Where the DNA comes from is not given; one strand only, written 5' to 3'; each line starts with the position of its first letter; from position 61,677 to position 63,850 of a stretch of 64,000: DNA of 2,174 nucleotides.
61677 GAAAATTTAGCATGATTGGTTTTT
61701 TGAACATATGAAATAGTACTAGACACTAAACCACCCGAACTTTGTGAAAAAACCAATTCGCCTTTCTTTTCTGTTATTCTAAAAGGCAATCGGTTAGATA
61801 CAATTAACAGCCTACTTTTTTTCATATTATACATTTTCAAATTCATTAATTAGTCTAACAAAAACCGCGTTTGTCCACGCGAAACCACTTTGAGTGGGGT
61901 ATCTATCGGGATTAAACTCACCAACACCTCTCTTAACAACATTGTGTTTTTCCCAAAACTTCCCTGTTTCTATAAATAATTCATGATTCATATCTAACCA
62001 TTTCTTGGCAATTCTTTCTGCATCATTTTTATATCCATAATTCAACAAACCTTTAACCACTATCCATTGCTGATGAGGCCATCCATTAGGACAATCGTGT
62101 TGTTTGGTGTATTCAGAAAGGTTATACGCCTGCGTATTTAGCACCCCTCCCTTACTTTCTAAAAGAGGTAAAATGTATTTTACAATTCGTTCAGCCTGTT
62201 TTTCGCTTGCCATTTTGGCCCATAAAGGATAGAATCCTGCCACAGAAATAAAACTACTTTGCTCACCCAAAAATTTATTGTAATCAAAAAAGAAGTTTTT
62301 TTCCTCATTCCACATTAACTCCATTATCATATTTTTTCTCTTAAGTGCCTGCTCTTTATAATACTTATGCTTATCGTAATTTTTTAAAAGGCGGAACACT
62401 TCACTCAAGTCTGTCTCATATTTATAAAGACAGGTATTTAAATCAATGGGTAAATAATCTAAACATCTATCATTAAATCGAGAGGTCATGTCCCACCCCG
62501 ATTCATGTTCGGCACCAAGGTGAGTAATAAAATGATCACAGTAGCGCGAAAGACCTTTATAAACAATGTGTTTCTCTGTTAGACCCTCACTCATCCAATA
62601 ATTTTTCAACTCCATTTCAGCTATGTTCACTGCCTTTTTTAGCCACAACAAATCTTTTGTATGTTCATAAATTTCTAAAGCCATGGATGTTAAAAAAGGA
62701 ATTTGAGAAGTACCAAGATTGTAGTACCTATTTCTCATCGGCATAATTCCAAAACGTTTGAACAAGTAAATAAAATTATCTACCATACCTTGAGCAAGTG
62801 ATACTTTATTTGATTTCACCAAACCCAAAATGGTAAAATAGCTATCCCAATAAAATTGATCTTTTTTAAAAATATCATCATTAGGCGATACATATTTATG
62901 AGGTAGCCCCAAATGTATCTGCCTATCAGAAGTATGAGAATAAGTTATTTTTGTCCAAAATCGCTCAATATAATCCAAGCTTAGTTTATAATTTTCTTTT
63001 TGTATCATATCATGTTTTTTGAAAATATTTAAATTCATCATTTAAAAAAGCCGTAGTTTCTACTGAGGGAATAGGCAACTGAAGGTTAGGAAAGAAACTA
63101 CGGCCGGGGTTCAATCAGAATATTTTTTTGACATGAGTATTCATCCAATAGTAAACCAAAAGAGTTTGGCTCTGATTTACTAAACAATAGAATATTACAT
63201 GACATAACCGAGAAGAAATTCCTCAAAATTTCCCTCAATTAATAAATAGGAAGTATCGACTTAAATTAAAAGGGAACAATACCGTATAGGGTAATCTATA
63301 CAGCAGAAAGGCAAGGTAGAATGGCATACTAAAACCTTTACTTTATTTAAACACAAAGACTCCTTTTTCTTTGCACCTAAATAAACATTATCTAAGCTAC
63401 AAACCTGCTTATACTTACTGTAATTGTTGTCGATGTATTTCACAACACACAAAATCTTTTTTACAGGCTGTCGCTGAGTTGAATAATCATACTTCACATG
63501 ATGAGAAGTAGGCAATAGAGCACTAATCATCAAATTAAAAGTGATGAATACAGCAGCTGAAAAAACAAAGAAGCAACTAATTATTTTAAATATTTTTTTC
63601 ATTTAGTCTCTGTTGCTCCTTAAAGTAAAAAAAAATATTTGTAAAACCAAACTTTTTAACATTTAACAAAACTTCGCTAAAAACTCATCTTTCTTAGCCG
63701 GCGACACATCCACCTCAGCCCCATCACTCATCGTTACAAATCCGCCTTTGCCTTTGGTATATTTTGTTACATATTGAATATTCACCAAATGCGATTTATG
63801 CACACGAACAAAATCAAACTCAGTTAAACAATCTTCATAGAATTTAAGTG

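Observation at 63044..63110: Attenuator-like RNA with a tandem repeat in its loop upstream of a trehalose/ion-transport operon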

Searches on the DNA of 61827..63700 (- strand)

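Call 9: search_rna_families(source=window, start=62800, end=63700, threshold=evalue, max_evalue=10)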
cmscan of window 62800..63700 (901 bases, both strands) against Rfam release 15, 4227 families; matches with E-value up to 10: 6.
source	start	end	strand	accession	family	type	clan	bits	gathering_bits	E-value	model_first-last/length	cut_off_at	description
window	63561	63624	-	RF04343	Plastid-psbA-2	Cis-reg;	CL00153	20.9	55.8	0.36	1-60/60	no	Plastid-psbA-2 3UTR RNA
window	63186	63257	-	RF02030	tp2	Gene; sRNA;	-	20.8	50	1.3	1-114/114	no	tp2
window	62806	62890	-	RF00532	snoMe18S-Um1356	Gene; snRNA; snoRNA; CD-box;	CL00054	18.6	50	9.8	1-86/86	no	Small nucleolar RNA Me18S-Um1356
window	62933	63012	-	RF00475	snosnR69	Gene; snRNA; snoRNA; CD-box;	CL00051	17.9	50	3.2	1-94/94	no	Small nucleolar RNA snR69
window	62884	62923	-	RF00385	IBV_D-RNA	Cis-reg;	-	17.4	35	0.58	1-42/42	no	Infectious bronchitis virus D-RNA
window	62990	63099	-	RF02640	MOSES4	Gene; sRNA;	-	15.8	54.8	2.4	1-176/176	no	S. pyogenes small RNA MOSES4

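Call 39: build_rna_model(alignment_id=A4, structure=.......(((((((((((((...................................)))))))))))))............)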
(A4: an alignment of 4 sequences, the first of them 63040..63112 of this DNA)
Model R1 built from alignment A4 (4 sequences, 80 columns); structure: as given.
model positions 70; base pairs 13; branch points 0; effective number of sequences 3.79; information 0.804 bits per position. Calibrated on 0.2 Mb of random sequence (short: E-values are rough).
structure used (alignment columns):
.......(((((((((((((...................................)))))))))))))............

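Call 40: search_with_rna_model(model_id=R1, sources=[window, L001, L002, L003, L004, L005, L006, L007, L008, L009, L010, L011, L012, L013, L014, L015, L016, L017, L018, L019, L020, L021, L022, L023, L024, L025, L026, L027, L028, L029, L030, L031, L032, L033, L034, L035, L036, L037, L038, L039, L040, L041, L042, L043, L044, L045, L046, L047, L048, L049, L050, L051, L052, L053, L054, L055, L056, L057, L058, L059, L060, L061, L062, L063, L064, L065, L066, L067, L068, L069, L070, L071, L072, L073, L074, L075, L076, L077, L078, L079, L080, L081, L082, L083, L084, L085, L086, L087, L088, L089, L090], max_evalue=10, show_alignments=8)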
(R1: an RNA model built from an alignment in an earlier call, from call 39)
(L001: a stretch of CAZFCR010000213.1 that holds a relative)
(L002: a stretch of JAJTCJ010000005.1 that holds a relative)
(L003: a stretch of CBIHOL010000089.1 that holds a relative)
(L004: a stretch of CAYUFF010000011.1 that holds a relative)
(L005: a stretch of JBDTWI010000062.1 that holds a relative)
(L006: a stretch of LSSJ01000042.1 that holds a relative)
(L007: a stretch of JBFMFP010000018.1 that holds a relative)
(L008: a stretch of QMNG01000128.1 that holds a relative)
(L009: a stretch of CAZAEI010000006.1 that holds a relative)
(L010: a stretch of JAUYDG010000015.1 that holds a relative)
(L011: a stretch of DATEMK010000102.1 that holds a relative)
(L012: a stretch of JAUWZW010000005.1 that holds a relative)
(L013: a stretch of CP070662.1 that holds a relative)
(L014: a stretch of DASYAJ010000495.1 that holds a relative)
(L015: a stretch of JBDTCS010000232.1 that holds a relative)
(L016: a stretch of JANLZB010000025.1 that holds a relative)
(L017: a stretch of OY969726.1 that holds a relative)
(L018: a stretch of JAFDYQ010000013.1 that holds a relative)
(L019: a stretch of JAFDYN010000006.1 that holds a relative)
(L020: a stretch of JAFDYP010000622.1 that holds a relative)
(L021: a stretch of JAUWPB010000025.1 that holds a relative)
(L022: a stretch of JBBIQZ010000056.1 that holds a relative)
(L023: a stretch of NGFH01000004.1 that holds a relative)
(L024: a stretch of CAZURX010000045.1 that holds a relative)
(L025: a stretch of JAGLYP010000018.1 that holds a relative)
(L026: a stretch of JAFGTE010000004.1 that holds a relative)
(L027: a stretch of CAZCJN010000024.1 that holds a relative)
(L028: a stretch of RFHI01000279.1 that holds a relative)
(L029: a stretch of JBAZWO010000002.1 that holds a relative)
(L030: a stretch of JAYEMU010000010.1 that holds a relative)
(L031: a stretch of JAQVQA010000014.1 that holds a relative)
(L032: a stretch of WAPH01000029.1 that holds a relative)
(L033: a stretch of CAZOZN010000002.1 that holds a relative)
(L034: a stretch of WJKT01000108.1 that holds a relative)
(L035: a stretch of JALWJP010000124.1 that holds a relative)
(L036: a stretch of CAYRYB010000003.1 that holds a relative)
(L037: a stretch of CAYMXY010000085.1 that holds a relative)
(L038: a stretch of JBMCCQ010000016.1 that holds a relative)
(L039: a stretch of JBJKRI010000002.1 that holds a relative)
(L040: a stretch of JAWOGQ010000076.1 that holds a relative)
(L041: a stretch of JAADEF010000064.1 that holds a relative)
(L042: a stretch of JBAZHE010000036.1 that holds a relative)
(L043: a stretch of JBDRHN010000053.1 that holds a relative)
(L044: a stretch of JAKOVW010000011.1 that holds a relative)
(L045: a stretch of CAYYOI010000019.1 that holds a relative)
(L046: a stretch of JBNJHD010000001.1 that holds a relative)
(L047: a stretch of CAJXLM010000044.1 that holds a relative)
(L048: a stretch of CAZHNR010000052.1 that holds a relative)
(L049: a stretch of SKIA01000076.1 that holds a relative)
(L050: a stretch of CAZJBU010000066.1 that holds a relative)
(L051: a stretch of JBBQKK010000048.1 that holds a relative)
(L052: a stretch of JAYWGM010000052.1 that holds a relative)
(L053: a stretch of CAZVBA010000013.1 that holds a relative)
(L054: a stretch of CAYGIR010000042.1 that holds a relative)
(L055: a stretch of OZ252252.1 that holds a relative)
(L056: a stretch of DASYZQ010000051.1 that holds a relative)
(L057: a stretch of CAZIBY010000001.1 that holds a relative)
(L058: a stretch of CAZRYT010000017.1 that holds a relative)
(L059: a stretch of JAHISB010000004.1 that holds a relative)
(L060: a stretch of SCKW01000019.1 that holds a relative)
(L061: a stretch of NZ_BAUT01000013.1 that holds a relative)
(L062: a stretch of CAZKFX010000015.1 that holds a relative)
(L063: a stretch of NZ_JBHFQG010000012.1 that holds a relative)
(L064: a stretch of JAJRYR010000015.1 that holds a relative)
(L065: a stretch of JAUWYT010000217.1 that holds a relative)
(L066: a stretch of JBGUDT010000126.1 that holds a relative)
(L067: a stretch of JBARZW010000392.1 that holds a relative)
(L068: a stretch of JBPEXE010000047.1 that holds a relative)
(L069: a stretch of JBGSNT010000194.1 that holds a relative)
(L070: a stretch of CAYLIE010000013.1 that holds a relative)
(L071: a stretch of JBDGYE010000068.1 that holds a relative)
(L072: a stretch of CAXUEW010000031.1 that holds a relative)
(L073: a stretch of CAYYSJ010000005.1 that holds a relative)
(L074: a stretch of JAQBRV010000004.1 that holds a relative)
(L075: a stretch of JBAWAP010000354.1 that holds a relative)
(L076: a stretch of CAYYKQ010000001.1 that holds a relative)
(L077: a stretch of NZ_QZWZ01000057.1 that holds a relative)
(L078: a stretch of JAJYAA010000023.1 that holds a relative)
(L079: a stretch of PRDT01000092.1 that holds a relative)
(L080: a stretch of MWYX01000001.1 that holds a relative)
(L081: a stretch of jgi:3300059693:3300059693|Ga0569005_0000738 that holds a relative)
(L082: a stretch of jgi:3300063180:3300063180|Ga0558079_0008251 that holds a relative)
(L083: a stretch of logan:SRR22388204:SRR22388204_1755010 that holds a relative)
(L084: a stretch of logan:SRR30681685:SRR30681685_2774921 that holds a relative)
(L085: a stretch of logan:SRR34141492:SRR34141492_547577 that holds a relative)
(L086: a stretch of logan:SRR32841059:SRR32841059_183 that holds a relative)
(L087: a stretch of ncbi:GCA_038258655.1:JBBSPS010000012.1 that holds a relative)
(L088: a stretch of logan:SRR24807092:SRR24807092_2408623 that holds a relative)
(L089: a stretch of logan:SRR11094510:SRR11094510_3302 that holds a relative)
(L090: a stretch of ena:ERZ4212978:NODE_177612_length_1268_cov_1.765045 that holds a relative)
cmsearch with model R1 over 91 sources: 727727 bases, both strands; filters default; matches with E-value up to 10: 28.
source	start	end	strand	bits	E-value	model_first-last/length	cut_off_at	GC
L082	2836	2905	+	81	6.7e-22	1-70/70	no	0.5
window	63040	63109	-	76.6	1.5e-20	1-70/70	no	0.44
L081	3944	4015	+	72.7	2.7e-19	1-70/70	no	0.47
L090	570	637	+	66.1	3e-17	1-70/70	no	0.46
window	46612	46640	+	16.9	0.058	1-70/70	no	0.52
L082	5388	5453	-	16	0.11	1-70/70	no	0.3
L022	3144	3200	+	16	0.11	1-70/70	no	0.44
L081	12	47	-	15.1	0.2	14-52/70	no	0.28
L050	1571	1643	-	14.8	0.25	1-70/70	no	0.3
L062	1806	1850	+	13.5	0.63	1-70/70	no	0.42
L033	464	515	+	13.2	0.79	1-70/70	no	0.33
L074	6131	6213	-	13.1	0.86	1-70/70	no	0.48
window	4394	4461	-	12.6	1.2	1-70/70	no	0.29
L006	4312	4337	+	12.5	1.3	23-48/70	no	0.38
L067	5820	5863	+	11.7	2.3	1-70/70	no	0.57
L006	1473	1520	-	11.5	2.7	1-70/70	no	0.35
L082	3127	3181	-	11.3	3.2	1-70/70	no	0.36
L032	2250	2300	+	11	3.8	1-70/70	no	0.33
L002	5024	5085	-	10.9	4.2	1-70/70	no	0.35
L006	4663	4694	-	10.9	4.3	16-50/70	no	0.22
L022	3061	3098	+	10.7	4.8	1-70/70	no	0.39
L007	164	184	-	10.5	5.3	1-70/70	no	0.52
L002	8288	8347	+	10.5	5.3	1-70/70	no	0.33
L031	3562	3624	+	10.5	5.6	1-70/70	no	0.38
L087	1632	1686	+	10.1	7.1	1-70/70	no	0.27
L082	5704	5743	+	9.7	9.8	10-56/70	no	0.38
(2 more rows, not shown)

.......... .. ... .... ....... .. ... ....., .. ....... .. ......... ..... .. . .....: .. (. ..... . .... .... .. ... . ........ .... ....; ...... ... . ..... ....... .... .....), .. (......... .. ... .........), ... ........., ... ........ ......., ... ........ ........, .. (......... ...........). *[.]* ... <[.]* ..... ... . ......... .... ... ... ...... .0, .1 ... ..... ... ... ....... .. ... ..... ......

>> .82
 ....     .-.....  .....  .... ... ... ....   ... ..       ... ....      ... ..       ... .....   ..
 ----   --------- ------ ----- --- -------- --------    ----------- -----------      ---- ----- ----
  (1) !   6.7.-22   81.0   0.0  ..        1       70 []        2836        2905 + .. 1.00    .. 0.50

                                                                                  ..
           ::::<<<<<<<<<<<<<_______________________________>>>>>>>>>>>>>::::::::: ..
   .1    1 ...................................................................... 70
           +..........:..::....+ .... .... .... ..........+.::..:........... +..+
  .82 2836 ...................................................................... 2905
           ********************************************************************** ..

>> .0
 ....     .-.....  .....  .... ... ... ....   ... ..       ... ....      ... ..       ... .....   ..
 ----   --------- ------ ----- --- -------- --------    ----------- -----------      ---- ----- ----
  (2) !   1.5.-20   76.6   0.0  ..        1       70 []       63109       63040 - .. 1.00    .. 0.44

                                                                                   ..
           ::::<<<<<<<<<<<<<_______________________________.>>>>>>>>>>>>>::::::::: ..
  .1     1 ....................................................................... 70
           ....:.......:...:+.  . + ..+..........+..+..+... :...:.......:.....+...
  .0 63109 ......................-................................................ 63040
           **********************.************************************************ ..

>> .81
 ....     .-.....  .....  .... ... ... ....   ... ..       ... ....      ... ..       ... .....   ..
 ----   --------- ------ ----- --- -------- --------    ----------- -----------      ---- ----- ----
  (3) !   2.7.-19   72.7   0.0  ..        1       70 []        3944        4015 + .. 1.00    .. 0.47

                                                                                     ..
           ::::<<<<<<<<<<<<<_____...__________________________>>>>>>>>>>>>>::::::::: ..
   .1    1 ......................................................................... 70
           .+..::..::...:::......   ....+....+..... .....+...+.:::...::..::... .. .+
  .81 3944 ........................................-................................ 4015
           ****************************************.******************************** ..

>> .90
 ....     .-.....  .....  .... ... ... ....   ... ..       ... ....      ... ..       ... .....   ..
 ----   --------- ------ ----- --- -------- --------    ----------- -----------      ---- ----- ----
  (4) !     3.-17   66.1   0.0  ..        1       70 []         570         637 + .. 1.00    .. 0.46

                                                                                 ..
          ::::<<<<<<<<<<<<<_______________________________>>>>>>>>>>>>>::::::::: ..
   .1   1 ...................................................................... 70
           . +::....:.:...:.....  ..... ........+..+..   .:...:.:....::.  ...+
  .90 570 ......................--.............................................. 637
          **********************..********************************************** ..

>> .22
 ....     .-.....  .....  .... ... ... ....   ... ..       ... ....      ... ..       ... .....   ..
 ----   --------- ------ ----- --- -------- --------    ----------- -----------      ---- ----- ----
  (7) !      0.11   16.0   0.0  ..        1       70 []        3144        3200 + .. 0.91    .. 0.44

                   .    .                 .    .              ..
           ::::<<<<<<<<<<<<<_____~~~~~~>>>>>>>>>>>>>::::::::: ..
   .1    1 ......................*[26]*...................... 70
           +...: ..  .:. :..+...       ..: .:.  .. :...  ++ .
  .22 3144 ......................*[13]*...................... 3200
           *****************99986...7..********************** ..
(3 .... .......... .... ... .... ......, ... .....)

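Call 47: search_with_rna_model(model_id=R1, sources=[L091], max_evalue=1, show_alignments=2)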
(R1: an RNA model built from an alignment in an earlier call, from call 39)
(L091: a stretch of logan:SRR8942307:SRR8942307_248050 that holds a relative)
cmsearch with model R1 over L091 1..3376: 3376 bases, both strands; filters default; matches with E-value up to 1: 1.
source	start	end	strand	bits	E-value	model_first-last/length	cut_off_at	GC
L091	1206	1277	+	72.7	1.2e-21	1-70/70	no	0.47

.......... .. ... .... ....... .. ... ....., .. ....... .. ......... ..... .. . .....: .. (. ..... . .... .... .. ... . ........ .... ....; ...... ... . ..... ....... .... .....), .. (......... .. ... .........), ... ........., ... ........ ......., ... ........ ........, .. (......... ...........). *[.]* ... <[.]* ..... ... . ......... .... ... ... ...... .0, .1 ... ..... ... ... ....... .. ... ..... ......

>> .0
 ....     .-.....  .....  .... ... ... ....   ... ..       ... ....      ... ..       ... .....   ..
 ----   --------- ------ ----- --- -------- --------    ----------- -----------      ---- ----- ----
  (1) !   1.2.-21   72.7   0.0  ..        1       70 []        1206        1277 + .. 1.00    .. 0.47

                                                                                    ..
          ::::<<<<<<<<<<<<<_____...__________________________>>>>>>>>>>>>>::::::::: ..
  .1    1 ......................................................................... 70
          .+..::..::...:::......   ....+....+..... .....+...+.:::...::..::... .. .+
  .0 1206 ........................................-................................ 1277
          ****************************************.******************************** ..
